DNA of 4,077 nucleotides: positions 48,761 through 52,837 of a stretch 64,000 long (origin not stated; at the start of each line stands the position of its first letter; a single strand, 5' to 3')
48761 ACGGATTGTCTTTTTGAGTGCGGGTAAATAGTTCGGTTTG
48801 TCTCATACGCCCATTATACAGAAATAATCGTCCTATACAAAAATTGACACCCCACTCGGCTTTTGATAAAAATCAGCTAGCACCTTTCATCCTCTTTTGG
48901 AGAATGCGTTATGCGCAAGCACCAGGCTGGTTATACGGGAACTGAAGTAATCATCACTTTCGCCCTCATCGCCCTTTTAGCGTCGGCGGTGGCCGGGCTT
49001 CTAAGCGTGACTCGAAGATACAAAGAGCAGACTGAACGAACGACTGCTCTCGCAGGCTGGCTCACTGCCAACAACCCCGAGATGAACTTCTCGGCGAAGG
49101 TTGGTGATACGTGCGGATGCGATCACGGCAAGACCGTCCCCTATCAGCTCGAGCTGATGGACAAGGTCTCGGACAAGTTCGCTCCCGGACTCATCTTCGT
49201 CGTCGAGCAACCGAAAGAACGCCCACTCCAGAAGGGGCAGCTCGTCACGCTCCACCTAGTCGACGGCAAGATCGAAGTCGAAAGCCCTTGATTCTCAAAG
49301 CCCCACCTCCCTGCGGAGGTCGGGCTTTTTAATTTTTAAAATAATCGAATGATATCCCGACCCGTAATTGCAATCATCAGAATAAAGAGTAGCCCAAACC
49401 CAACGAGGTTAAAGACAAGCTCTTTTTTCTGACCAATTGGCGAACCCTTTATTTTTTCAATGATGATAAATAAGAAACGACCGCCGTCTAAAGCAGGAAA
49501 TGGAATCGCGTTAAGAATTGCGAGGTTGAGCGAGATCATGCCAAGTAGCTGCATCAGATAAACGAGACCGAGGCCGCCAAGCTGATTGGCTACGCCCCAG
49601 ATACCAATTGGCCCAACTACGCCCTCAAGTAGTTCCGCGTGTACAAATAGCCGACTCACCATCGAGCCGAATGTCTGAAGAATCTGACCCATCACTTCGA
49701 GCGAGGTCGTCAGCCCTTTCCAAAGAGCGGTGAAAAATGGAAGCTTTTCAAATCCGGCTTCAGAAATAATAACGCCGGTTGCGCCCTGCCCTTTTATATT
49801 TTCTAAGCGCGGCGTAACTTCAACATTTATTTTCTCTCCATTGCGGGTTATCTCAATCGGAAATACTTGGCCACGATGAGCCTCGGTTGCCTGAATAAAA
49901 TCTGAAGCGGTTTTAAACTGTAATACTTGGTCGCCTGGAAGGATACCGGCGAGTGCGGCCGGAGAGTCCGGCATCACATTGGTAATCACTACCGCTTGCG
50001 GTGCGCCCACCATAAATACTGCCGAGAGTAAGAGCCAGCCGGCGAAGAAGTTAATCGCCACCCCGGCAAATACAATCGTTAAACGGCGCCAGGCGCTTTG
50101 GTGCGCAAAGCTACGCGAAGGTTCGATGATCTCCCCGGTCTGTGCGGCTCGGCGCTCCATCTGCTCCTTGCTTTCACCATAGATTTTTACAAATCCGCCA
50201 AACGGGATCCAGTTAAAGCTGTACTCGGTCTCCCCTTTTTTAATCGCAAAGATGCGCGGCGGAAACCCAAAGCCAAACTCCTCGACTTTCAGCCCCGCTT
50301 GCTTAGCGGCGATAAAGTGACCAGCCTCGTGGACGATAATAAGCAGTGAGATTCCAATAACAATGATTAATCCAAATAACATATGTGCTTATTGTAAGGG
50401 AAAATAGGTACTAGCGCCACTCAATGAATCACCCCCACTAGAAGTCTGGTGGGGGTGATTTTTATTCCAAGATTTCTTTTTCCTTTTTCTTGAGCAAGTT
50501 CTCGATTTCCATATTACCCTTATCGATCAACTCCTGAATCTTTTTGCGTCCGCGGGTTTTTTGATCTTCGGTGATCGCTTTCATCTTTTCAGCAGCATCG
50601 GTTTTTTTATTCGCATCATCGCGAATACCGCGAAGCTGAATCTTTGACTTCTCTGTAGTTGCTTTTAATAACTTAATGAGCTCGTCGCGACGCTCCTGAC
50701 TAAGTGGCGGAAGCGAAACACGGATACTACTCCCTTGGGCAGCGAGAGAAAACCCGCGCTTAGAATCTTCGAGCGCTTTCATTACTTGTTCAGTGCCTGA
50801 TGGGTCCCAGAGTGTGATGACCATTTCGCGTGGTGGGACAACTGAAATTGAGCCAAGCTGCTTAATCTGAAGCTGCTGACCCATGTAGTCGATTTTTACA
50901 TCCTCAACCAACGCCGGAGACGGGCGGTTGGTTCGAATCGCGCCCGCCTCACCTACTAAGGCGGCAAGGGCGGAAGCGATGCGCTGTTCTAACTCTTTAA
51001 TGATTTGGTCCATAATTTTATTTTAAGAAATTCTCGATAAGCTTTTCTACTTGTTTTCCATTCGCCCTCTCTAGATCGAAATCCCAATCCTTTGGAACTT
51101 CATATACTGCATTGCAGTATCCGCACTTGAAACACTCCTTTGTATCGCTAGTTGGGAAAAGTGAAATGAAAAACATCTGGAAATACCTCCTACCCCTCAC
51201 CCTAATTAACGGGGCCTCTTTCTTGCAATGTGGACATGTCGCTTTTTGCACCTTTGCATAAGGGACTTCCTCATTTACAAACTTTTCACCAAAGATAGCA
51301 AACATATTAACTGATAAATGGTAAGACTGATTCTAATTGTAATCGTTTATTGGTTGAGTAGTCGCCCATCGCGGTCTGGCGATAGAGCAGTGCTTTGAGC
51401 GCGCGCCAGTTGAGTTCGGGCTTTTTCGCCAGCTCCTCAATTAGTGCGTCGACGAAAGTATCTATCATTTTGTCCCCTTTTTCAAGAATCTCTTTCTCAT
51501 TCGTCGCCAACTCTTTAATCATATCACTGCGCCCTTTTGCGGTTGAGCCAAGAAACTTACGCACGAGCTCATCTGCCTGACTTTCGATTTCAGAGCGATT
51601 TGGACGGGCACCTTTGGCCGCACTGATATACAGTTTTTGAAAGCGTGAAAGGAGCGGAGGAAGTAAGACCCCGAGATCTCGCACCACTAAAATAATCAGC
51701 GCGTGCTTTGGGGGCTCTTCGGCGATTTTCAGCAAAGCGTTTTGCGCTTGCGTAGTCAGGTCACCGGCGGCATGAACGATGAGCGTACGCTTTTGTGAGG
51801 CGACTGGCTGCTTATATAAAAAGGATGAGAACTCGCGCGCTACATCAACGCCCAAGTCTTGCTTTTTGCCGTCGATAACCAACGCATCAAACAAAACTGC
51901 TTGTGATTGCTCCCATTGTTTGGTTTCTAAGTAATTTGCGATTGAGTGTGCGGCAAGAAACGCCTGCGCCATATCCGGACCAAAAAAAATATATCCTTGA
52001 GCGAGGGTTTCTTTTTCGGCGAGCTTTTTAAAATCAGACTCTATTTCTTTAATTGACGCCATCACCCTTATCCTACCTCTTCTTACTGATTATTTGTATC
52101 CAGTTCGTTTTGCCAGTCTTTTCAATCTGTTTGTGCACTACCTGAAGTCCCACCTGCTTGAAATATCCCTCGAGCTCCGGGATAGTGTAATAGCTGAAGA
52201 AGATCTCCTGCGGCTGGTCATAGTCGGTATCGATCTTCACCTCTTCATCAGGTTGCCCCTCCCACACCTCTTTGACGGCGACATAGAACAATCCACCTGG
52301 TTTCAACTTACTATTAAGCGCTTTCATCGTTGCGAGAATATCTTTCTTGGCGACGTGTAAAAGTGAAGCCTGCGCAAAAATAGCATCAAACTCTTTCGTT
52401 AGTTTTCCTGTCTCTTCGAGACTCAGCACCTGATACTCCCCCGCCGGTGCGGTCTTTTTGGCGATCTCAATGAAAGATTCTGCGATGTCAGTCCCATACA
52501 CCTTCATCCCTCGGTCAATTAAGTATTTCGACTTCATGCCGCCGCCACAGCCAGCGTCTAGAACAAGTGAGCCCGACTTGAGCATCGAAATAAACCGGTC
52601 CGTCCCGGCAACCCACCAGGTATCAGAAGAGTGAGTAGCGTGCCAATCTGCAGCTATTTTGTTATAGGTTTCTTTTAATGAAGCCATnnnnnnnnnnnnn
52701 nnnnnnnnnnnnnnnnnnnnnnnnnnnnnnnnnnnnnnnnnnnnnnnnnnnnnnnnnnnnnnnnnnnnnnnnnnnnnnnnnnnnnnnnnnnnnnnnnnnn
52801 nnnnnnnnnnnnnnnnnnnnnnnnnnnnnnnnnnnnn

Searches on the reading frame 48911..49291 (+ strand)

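Call 10: search_protein_families(library=pfam, proteins=[window:48911-49291:+], max_evalue=0.1)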
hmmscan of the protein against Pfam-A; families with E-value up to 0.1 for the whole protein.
window:48911-49291:+ (126 aa): 1 family
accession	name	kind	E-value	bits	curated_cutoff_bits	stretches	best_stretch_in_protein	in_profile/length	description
PF00746.26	Gram_pos_anchor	-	0.0011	19.2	20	1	9-36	12-39/43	LPXTG cell wall anchor motif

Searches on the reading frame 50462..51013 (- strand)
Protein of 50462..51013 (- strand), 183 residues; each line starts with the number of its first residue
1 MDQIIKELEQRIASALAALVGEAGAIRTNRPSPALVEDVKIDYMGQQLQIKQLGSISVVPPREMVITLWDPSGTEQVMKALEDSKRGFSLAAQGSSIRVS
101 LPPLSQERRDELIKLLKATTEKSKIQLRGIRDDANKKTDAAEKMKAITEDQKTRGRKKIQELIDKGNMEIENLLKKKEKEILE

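Call 110: search_protein_families(library=pfam, proteins=[window:50462-51013:-], max_evalue=0.001)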
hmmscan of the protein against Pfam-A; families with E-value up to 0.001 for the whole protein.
window:50462-51013:- (183 aa): 1 family
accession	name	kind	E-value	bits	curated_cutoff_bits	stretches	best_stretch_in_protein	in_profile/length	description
PF01765.24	RRF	-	1.4e-45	155.5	29.7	1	22-182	4-164/164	Ribosome recycling factor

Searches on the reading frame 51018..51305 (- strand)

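Call 110: search_protein_families(library=pfam, proteins=[window:51018-51305:-], max_evalue=0.001)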
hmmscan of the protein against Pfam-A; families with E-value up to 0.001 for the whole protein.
window:51018-51305:- (95 aa): 1 family
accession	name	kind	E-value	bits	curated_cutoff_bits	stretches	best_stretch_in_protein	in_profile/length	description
PF17032.10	Zn_ribbon_15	-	9.8e-08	33.1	28.9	1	23-70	2-49/73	zinc-ribbon family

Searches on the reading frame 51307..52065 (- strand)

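Call 110: search_protein_families(library=pfam, proteins=[window:51307-52065:-], max_evalue=0.001)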
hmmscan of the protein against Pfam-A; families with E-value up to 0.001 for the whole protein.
window:51307-52065:- (252 aa): 1 family
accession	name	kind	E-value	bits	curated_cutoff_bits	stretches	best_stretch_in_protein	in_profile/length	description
PF13177.12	DNA_pol3_delta2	-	1.7e-22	80.6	27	1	8-148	5-158/161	DNA polymerase III, delta subunit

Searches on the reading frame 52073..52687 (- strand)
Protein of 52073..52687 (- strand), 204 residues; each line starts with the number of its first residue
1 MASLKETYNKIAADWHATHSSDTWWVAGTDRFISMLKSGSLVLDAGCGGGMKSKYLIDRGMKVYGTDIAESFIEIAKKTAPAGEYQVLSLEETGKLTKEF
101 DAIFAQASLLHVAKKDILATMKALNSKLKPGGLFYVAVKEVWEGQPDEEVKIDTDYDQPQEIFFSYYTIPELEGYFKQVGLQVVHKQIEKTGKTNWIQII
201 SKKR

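Call 110: search_protein_families(library=pfam, proteins=[window:52073-52687:-], max_evalue=0.001)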
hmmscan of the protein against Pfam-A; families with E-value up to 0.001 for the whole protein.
window:52073-52687:- (204 aa): 9 families
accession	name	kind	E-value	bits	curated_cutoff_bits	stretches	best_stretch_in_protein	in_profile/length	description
PF13489.12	Methyltransf_23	-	3e-16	60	27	1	29-185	13-163/164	Methyltransferase domain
PF13649.12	Methyltransf_25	-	2.6e-15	57.3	27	1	42-132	1-97/97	Methyltransferase domain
PF08241.18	Methyltransf_11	-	4.2e-15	56.6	21.2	1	43-136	1-95/95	Methyltransferase domain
PF08242.18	Methyltransf_12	-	1.5e-11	45.3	30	1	43-134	1-98/98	Methyltransferase domain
PF13847.12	Methyltransf_31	-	1.8e-10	41.1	27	1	37-137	2-110/145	Methyltransferase domain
PF02353.26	CMAS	-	3.2e-06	27.1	27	1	36-145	60-173/273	Mycolic acid cyclopropane synthetase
PF01739.24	CheR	-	1.6e-05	24.8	27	0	93-153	130-190/195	CheR methyltransferase, SAM binding domain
PF03848.20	TehB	-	3.6e-05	23.7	20.4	1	40-135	32-131/193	Tellurite resistance protein TehB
PF05891.18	Methyltransf_PK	-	0.00017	21.6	27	1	34-141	43-162/218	AdoMet dependent proline di-methyltransferase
